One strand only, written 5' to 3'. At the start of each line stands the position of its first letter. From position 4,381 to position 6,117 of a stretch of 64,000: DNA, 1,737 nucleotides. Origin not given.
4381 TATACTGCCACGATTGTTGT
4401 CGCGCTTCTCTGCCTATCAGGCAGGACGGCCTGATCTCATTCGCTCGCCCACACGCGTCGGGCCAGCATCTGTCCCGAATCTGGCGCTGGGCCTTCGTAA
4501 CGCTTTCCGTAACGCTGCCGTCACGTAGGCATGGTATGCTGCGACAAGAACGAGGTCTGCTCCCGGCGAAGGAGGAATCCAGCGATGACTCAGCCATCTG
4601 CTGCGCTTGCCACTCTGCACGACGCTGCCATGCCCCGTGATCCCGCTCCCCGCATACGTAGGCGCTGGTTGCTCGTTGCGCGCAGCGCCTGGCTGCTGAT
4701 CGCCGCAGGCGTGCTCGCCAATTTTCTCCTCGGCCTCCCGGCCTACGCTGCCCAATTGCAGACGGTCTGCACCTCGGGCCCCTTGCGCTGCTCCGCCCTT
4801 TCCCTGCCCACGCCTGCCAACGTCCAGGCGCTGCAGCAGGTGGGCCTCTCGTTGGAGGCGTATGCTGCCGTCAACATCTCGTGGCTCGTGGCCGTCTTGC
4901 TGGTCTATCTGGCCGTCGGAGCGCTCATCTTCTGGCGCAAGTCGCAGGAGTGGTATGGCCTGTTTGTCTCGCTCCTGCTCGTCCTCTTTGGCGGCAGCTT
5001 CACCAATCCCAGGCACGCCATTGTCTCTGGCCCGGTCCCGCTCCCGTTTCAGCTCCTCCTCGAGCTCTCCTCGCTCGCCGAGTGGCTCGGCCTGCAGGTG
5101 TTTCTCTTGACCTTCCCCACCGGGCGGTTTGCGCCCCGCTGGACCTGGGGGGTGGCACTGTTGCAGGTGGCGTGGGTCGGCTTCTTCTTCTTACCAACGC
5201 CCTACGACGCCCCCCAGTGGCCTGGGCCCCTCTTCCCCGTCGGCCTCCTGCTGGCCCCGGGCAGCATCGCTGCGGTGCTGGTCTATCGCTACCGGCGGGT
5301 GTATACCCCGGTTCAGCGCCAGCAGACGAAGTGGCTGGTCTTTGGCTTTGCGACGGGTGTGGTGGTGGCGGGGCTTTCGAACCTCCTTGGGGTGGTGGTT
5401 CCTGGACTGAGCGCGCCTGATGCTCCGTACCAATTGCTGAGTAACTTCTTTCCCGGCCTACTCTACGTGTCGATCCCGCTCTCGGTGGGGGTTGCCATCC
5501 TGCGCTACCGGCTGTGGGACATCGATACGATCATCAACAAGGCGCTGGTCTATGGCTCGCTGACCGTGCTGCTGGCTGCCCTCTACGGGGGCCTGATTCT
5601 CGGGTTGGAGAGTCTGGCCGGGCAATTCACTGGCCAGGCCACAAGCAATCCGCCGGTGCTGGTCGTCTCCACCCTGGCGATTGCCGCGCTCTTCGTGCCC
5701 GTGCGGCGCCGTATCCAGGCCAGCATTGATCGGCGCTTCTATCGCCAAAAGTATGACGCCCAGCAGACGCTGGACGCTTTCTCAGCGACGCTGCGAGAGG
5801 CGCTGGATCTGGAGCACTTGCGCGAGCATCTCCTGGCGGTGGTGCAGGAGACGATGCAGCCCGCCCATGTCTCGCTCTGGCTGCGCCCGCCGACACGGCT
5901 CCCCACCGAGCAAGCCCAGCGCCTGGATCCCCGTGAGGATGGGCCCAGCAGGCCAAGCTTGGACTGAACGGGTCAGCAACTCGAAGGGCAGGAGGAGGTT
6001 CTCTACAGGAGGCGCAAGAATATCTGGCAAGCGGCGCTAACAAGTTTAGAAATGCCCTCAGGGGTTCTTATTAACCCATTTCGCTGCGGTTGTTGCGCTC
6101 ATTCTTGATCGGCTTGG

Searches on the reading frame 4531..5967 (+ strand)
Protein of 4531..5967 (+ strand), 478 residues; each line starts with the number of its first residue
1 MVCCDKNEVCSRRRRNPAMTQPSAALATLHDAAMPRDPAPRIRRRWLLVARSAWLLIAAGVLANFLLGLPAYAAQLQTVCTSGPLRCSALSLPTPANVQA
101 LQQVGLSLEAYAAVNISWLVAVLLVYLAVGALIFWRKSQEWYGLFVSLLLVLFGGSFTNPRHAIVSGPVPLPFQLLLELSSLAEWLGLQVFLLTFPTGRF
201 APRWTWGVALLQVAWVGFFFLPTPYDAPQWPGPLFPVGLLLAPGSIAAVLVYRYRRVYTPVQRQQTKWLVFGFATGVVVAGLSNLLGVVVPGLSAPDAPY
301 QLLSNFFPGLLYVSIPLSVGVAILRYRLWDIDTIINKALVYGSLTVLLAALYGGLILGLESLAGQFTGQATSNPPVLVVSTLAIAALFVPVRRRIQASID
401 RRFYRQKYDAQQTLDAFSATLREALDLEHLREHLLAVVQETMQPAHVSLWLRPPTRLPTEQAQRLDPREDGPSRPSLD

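Call 9: find_encoding_contigs(protein=window:4531-5967:+, flank=10000, max_places=1)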
Protein window:4531-5967:+ (478 aa): no gene with exactly this product is on record in the collection.
